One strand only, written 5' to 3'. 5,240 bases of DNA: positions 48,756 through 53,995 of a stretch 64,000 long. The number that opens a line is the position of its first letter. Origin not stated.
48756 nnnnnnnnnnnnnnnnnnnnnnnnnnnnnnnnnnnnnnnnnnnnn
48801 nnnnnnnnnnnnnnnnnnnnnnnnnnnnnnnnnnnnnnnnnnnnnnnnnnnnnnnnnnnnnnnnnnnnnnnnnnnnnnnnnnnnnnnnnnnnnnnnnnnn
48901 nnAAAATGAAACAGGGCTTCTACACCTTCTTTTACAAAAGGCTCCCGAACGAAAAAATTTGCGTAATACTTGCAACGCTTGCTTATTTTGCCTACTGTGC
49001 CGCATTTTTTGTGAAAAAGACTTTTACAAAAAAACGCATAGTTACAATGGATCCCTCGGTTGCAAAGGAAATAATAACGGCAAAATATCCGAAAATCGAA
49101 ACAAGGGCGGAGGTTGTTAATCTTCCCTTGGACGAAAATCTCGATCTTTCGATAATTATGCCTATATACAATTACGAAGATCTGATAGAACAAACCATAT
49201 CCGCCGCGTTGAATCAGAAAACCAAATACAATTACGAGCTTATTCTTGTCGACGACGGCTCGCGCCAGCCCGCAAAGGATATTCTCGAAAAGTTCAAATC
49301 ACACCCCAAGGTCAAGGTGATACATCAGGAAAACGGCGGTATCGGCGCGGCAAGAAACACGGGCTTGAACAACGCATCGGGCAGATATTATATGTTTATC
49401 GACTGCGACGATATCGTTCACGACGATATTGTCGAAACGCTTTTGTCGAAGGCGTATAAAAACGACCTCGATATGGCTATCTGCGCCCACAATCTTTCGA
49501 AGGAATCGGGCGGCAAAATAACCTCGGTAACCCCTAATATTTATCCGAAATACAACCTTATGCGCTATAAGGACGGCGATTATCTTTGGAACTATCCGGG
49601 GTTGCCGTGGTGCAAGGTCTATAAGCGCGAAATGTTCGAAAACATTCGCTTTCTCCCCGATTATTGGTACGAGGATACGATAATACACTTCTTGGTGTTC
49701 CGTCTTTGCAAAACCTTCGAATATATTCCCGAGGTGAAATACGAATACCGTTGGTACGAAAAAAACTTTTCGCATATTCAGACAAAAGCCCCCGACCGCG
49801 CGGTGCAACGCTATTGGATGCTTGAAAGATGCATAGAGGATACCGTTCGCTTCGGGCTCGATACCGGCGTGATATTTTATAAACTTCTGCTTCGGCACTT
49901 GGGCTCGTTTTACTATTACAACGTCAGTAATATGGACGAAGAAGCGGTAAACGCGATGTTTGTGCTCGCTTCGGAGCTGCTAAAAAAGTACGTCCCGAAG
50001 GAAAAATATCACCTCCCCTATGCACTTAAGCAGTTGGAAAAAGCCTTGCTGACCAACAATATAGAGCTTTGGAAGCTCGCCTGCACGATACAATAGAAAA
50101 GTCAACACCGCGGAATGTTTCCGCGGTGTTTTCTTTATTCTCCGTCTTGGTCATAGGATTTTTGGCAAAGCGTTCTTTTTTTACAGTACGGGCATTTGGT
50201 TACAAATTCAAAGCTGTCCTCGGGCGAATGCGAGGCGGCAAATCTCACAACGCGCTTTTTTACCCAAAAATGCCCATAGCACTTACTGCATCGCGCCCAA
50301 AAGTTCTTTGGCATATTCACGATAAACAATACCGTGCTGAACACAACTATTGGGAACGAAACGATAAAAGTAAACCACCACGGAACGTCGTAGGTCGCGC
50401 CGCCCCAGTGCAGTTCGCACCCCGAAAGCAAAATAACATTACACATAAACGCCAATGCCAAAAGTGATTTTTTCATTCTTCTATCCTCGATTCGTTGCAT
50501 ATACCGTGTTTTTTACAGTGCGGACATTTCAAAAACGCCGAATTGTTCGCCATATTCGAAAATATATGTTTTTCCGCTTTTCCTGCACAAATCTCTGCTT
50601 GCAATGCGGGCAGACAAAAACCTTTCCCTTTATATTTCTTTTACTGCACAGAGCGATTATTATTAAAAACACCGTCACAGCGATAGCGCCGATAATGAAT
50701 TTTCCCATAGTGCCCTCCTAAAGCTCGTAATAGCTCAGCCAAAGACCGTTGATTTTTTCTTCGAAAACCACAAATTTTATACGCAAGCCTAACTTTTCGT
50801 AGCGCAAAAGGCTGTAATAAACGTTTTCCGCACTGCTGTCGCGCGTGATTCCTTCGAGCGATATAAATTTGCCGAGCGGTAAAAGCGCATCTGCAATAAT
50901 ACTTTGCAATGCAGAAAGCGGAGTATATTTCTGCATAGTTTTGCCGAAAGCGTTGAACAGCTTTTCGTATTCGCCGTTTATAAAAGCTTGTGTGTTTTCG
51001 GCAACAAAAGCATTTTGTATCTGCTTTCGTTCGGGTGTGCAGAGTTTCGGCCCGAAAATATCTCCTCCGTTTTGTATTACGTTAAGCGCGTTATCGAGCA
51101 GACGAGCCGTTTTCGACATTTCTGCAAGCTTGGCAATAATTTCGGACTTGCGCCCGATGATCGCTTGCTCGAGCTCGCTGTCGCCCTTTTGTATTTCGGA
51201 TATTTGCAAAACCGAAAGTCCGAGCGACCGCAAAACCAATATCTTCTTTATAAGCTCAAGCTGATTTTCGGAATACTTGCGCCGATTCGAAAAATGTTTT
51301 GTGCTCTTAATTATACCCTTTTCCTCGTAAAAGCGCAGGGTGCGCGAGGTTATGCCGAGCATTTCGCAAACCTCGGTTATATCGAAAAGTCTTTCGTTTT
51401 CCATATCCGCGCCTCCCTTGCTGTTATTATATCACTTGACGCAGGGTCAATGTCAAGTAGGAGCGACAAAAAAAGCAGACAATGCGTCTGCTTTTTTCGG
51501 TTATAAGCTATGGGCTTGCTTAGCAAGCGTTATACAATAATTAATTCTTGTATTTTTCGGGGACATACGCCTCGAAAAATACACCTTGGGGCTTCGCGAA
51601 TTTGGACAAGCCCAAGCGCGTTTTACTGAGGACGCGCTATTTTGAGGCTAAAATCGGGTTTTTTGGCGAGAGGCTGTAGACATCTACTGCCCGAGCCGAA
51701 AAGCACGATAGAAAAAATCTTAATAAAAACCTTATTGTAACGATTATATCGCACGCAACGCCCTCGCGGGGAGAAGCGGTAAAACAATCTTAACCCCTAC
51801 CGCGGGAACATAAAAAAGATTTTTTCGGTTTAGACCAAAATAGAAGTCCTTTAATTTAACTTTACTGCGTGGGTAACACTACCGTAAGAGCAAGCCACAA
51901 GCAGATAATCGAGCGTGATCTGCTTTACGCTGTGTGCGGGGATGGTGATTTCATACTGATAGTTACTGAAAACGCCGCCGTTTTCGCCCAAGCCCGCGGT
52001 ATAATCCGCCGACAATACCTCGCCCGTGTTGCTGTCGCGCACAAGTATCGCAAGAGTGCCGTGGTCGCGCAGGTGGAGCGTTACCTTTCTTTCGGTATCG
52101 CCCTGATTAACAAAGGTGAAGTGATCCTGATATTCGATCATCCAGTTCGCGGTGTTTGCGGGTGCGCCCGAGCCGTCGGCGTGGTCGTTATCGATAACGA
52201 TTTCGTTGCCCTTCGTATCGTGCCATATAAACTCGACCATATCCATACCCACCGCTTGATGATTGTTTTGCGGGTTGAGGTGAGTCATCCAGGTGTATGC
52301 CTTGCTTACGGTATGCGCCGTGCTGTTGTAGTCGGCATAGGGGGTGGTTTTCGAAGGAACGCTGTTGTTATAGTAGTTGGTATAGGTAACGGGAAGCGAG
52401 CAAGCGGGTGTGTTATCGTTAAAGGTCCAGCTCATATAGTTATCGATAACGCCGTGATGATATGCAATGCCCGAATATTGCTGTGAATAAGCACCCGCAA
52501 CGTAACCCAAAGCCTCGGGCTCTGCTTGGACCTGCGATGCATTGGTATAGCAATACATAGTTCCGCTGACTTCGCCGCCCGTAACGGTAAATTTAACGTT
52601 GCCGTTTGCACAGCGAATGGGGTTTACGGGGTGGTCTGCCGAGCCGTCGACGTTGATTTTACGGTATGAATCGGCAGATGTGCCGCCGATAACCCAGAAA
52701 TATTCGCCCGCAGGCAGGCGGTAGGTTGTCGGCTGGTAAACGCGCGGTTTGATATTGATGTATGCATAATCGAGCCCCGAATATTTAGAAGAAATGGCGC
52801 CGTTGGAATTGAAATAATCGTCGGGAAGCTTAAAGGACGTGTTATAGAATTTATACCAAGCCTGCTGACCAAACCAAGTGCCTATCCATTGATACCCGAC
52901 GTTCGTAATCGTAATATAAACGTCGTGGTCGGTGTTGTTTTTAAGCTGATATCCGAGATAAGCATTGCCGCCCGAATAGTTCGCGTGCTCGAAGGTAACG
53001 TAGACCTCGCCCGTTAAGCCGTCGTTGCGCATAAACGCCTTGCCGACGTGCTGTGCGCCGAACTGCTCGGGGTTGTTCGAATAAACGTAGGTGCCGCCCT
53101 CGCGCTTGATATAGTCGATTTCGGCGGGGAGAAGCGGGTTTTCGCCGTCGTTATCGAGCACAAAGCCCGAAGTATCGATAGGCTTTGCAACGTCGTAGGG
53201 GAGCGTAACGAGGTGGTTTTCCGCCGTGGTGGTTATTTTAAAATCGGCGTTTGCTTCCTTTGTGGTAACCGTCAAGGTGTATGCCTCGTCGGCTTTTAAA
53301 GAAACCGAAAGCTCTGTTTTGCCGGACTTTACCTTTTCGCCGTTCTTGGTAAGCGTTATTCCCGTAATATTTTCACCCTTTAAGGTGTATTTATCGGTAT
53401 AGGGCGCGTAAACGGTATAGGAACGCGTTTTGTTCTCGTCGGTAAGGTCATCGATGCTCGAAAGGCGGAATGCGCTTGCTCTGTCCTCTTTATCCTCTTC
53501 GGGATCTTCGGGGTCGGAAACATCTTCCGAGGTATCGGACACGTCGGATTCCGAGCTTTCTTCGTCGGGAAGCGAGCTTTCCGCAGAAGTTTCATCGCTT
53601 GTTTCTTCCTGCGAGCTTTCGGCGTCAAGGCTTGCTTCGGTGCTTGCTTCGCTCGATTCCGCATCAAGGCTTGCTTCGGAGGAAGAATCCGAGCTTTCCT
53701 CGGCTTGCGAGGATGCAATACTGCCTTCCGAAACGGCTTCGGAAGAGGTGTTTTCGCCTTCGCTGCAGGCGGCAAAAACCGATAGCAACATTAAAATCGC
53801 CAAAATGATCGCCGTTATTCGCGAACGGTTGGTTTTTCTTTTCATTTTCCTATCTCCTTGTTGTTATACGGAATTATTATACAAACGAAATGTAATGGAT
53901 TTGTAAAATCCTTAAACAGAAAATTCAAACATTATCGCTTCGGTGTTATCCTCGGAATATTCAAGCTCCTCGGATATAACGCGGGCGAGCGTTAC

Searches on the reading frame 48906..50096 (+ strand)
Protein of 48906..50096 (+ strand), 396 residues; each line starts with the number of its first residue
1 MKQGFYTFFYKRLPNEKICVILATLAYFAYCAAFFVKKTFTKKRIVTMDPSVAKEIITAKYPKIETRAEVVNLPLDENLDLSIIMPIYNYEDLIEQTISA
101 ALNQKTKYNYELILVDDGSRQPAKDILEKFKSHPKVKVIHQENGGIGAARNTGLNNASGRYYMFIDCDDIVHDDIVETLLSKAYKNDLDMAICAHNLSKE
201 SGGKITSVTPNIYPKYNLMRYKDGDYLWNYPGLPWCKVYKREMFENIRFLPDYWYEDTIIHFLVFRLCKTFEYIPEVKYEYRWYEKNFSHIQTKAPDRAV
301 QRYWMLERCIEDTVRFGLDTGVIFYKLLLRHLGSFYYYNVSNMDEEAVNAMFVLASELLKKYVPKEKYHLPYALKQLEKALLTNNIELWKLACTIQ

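Call 68: search_protein_families(library=pfam, proteins=[window:48906-50096:+], max_evalue=0.0001)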
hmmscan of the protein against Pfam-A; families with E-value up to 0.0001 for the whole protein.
window:48906-50096:+ (396 aa): 3 families
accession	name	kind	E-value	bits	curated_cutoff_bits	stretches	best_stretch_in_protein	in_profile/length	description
PF00535.33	Glycos_transf_2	-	1.1e-35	123.4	23.3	1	82-247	1-167/168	Glycosyl transferase family 2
PF10111.15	Glyco_tranf_2_2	-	8e-12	45.7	27.3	1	82-188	1-111/276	Glycosyltransferase like family 2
PF13641.12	Glyco_tranf_2_3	-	2.4e-07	31.5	27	1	81-191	3-119/230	Glycosyltransferase like family 2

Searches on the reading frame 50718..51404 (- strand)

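Call 13: search_protein_families(library=ncbifam, proteins=[window:50718-51404:-], max_evalue=0.01)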
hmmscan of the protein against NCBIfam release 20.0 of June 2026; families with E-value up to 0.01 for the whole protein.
window:50718-51404:- (228 aa): 17 families
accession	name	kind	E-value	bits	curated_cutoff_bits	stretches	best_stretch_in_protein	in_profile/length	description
NF047375.1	HeatShock_HspR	equivalog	2.6e-09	36.9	105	1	5-79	2-77/92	heat shock protein transcriptional repressor HspR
TIGR02044.1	CueR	equivalog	7.8e-09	35.7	147.4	1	8-99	2-94/127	Cu(I)-responsive transcriptional regulator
NF007069.0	PRK09514.1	equivalog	5e-08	33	143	1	7-96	2-93/141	Zn(2+)-responsive transcriptional regulator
TIGR02043.1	ZntR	equivalog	5.4e-08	33.1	167.95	1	7-99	2-96/131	Zn(2+)-responsive transcriptional regulator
TIGR01950.1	SoxR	equivalog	5.4e-08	32.7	116.9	1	9-70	4-65/142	redox-sensitive transcriptional activator SoxR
NF041849.1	trans_regNmlR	equivalog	5.5e-08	32.9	175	1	8-108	2-110/117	stress response transcriptional regulator NmlR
TIGR02051.1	MerR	equivalog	1.6e-07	31.6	150.85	1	9-112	2-111/124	mercury resistance transcriptional regulator MerR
NF047377.1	heat_HspR_dupli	exception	7.2e-07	28.9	300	1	11-89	10-89/214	heat shock protein transcriptional repressor HspR, fused homodimer type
NF053782.1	ChlnTransRegdde3219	equivalog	3.3e-06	26.8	450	1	3-97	3-96/278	choline utilization transcriptional activator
NF053740.1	TransRegTnrAGPos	equivalog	1.1e-05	25.6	140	1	5-68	11-74/108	hypothetical protein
NF007590.0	PRK10227.1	equivalog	1.6e-05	25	244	1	8-98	2-93/135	Cu(I)-responsive transcriptional regulator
TIGR02047.1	CadR-PbrR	equivalog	3.3e-05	23.9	151.45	1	9-73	3-68/127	Cd(II)/Pb(II)-responsive transcriptional regulator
NF050798.1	TF_FtsR_Actino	equivalog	0.00029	21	150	1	18-58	17-57/223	transcriptional regulator FtsR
NF010315.0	PRK13752.1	subfamily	0.00096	19.2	261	1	13-74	14-76/144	mercury resistance transcriptional regulator MerR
NF041096.1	esterase_EstD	equivalog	0.0013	17.8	600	1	134-226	25-119/421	esterase EstD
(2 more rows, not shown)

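Call 68: search_protein_families(library=pfam, proteins=[window:50718-51404:-], max_evalue=0.0001)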
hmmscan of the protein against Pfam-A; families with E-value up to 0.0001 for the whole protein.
window:50718-51404:- (228 aa): 3 families
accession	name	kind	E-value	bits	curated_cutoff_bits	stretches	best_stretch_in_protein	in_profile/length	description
PF13411.12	MerR_1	-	4.8e-16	59.1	21.6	1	9-73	3-67/69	MerR HTH family regulatory protein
PF00376.29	MerR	-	2e-11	44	28.2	1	9-44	2-38/38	MerR family regulatory protein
PF13026.12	DUF3887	-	2.8e-06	28.4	31.8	1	138-221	5-91/91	Protein of unknown function (DUF3887)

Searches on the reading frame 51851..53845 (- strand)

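Call 4: search_protein_families(library=pfam, proteins=[window:51851-53845:-], max_evalue=0.1)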
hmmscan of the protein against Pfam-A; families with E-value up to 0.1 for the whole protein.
window:51851-53845:- (664 aa): 1 family
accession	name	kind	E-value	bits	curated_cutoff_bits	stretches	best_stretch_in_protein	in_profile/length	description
PF16392.11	DUF5001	-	0.047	14.1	23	0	181-213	43-75/86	Ig-like domain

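Call 13: search_protein_families(library=ncbifam, proteins=[window:51851-53845:-], max_evalue=0.01)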
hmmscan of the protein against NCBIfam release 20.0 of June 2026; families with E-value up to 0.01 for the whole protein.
window:51851-53845:- (664 aa): 1 family
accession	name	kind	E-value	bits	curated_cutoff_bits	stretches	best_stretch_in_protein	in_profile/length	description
TIGR04207.1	halo_sig_pep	domain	0.0063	16.1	24.6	0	10-26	2-18/30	surface glycoprotein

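Call 67: search_protein_families(library=padloc, proteins=[window:51851-53845:-], max_evalue=0.001)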
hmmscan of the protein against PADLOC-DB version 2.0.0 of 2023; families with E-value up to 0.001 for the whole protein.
window:51851-53845:- (664 aa): 0 families
